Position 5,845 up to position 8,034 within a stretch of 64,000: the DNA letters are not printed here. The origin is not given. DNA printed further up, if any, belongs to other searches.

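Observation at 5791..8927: Sigma54 activator with a C-terminal solute-binding-protein domain, paralogous to the neighbouring periplasmic SBP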

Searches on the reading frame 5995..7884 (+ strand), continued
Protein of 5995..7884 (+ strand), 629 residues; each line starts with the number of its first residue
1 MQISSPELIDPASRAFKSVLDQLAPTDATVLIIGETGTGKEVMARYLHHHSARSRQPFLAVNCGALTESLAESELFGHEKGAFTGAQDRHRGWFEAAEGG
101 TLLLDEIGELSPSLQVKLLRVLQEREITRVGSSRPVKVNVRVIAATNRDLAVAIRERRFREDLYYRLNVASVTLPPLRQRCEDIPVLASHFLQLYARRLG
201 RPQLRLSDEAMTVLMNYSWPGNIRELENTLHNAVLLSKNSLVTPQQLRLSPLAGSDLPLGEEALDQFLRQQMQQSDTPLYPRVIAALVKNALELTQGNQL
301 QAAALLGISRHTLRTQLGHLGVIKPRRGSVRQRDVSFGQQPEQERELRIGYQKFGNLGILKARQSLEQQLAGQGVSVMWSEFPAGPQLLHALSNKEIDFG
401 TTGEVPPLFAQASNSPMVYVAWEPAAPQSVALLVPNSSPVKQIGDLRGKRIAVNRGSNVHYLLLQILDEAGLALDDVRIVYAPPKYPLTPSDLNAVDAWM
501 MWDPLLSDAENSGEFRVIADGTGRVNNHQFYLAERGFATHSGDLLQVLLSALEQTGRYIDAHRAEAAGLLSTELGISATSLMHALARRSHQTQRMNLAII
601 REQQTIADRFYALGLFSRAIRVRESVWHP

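Call 61: fold_search(model_id=the predicted structure, library=pdb)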
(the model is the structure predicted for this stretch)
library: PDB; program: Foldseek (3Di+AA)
matches with E <= 10: 1957; with E <= 0.001: 1518
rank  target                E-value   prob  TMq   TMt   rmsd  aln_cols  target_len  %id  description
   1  6luf_C                9.6e-31  1.00  0.38  0.96   1.3       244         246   48  Trans-acting mutant Y290A of the central AAA+ domain of the flagellar regulatory protein FlrC (released 2020-03-18)
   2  6luf_A                1.1e-30  1.00  0.38  0.95   1.4       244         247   48  Trans-acting mutant Y290A of the central AAA+ domain of the flagellar regulatory protein FlrC (released 2020-03-18)
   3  6lua_D                1.3e-30  1.00  0.38  0.95   1.5       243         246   48  Cis-mutant R349A of the central AAA+ domain of the flagellar regulatory protein FlrC (released 2020-03-18)
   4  6lua_A                2.6e-30  1.00  0.38  0.95   1.5       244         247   48  Cis-mutant R349A of the central AAA+ domain of the flagellar regulatory protein FlrC (released 2020-03-18)
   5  3ksx                  4.4e-30  1.00  0.42  0.88   2.7       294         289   36  The alkanesulfonate-binding protein SsuA from Xanthomonas axonopodis pv. citri bound to MOPS (released 2010-10-13)
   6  1ojl_D                4.7e-30  1.00  0.38  0.78  14.3       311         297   50  Crystal structure of a sigma54-activator suggests the mechanism for the conformational switch necessary for sigma54 bi (released 2005-05-19)
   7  1ojl_E                8.4e-30  1.00  0.36  0.78  14.4       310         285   47  Crystal structure of a sigma54-activator suggests the mechanism for the conformational switch necessary for sigma54 bi (released 2005-05-19)
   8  4qht_A                8.9e-30  1.00  0.36  0.91   1.5       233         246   50  Crystal structure of AAA+/ sigma 54 activator domain of the flagellar regulatory protein FlrC from Vibrio cholerae in  (released 2014-07-16)
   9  3ksj                  8.9e-30  1.00  0.41  0.88   2.6       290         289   36  The alkanesulfonate-binding protein SsuA from Xabthomonas axonopodis pv. citri bound to MES (released 2010-10-13)
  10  4qhs_E                3.4e-29  1.00  0.36  0.92   1.5       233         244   50  Crystal structure of AAA+sigma 54 activator domain of the flagellar regulatory protein FlrC of Vibrio cholerae in nucl (released 2014-07-16)
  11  4qht_C                3.8e-29  1.00  0.38  0.93   2.1       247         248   48  Crystal structure of AAA+/ sigma 54 activator domain of the flagellar regulatory protein FlrC from Vibrio cholerae in  (released 2014-07-16)
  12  4qhs_B                4.6e-29  1.00  0.36  0.92   1.4       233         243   49  Crystal structure of AAA+sigma 54 activator domain of the flagellar regulatory protein FlrC of Vibrio cholerae in nucl (released 2014-07-16)
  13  3e4r                  1.1e-28  1.00  0.42  0.88   2.4       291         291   36  Crystal structure of the alkanesulfonate binding protein (SsuA) from the phytopathogenic bacteria Xanthomonas axonopodis (released 2008-09-23)
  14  4qht_B                1.2e-28  1.00  0.37  0.92   1.6       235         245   49  Crystal structure of AAA+/ sigma 54 activator domain of the flagellar regulatory protein FlrC from Vibrio cholerae in  (released 2014-07-16)
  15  4qhs_F                1.2e-28  1.00  0.37  0.94   1.5       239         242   49  Crystal structure of AAA+sigma 54 activator domain of the flagellar regulatory protein FlrC of Vibrio cholerae in nucl (released 2014-07-16)
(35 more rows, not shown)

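Call 71: search_protein_families(library=ncbifam, proteins=[L088:6606-7781:-, L087:9958-11157:-, L087:15163-16281:+, L089:6471-7586:-, L089:8892-10055:+, L004:7456-8544:-, L087:11356-12555:+, L089:5234-6415:-, L089:10065-11243:+, L004:3030-4235:-], max_evalue=1e-40)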
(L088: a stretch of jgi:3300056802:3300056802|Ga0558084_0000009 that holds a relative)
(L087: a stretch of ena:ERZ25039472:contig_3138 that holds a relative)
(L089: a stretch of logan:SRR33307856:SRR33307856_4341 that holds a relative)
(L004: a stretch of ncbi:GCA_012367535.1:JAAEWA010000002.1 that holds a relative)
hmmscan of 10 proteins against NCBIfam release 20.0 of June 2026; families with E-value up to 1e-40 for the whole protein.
L088:6606-7781:- (391 aa): 2 families
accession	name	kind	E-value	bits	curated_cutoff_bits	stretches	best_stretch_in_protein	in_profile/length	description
NF001939.1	PRK00719.1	subfamily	9.8e-176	584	510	1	12-381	2-370/373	alkanesulfonate monooxygenase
TIGR03565.1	alk_sulf_monoox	equivalog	3.6e-167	555.7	518.2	1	11-356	1-346/346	FMNH2-dependent alkanesulfonate monooxygenase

L087:9958-11157:- (399 aa): 3 families
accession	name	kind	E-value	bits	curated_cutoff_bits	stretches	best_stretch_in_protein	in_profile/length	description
NF001939.1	PRK00719.1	subfamily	1.5e-192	639.4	510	1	2-372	1-371/373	alkanesulfonate monooxygenase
TIGR03565.1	alk_sulf_monoox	equivalog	3.9e-180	598.3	518.2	1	2-347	1-346/346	FMNH2-dependent alkanesulfonate monooxygenase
TIGR04021.1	LLM_DMSO2_sfnG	equivalog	1.7e-49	169.1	382.95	1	54-337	61-334/350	dimethylsulfone monooxygenase SfnG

L087:15163-16281:+ (372 aa): 3 families
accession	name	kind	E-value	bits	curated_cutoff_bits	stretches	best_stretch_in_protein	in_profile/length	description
TIGR04021.1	LLM_DMSO2_sfnG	equivalog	4.6e-186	618.2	382.95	1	14-365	1-349/350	dimethylsulfone monooxygenase SfnG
TIGR03565.1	alk_sulf_monoox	equivalog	7.5e-50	169.9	518.2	1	18-360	4-345/346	FMNH2-dependent alkanesulfonate monooxygenase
NF001939.1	PRK00719.1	subfamily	4.1e-49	167.3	510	1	24-366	10-351/373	alkanesulfonate monooxygenase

L089:6471-7586:- (371 aa): 3 families
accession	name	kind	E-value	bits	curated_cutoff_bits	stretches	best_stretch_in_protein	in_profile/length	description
TIGR04021.1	LLM_DMSO2_sfnG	equivalog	3.6e-178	592.3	382.95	1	16-363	1-350/350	dimethylsulfone monooxygenase SfnG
TIGR03565.1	alk_sulf_monoox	equivalog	3.7e-44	151.2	518.2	1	21-357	5-345/346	FMNH2-dependent alkanesulfonate monooxygenase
NF001939.1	PRK00719.1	subfamily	9e-44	149.8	510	1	39-366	23-354/373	alkanesulfonate monooxygenase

L089:8892-10055:+ (387 aa): 3 families
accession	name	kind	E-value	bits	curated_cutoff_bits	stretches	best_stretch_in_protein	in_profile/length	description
NF001939.1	PRK00719.1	subfamily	1.5e-181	603.1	510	1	2-374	1-366/373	alkanesulfonate monooxygenase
TIGR03565.1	alk_sulf_monoox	equivalog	5.5e-173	574.8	518.2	1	2-354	1-346/346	FMNH2-dependent alkanesulfonate monooxygenase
TIGR04021.1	LLM_DMSO2_sfnG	equivalog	3.1e-42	145.2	382.95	1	59-352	66-343/350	dimethylsulfone monooxygenase SfnG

L004:7456-8544:- (362 aa): 3 families
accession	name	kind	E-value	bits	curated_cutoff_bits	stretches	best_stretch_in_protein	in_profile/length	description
TIGR04021.1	LLM_DMSO2_sfnG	equivalog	2.4e-177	589.6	382.95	1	6-353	1-349/350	dimethylsulfone monooxygenase SfnG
TIGR03565.1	alk_sulf_monoox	equivalog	1.1e-46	159.5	518.2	1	19-348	13-345/346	FMNH2-dependent alkanesulfonate monooxygenase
NF001939.1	PRK00719.1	subfamily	1.4e-46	159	510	1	30-356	24-353/373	alkanesulfonate monooxygenase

L087:11356-12555:+ (399 aa): 2 families
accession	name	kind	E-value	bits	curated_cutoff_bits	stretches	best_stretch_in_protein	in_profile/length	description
NF043015.1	DibenthMonoxDszC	equivalog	6.9e-106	354.5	850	1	12-399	13-415/415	dibenzothiophene monooxygenase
TIGR04022.1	sulfur_SfnB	equivalog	7.1e-81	272.1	430.9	1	17-394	10-386/391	SfnB family sulfur acquisition oxidoreductase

L089:5234-6415:- (393 aa): 2 families
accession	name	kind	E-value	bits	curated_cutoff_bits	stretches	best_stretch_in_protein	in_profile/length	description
NF049984.1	Rv1679_FadE16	equivalog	1.8e-64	218.3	600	1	12-385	4-370/371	Rv1679 family acyl-CoA dehydrogenase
NF042972.1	AcrlCoAredClosAcrC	equivalog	1.9e-45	155.2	640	1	7-361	10-357/378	acryloyl-CoA reductase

L089:10065-11243:+ (392 aa): 2 families
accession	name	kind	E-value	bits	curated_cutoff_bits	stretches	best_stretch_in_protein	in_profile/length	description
NF043015.1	DibenthMonoxDszC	equivalog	2.3e-93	313.2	850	1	27-392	30-415/415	dibenzothiophene monooxygenase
TIGR04022.1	sulfur_SfnB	equivalog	1.8e-73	247.7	430.9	1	21-387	16-386/391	SfnB family sulfur acquisition oxidoreductase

L004:3030-4235:- (401 aa): 1 family
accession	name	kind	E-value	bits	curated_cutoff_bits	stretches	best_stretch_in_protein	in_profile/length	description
TIGR04022.1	sulfur_SfnB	equivalog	9e-75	252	430.9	1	19-392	18-386/391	SfnB family sulfur acquisition oxidoreductase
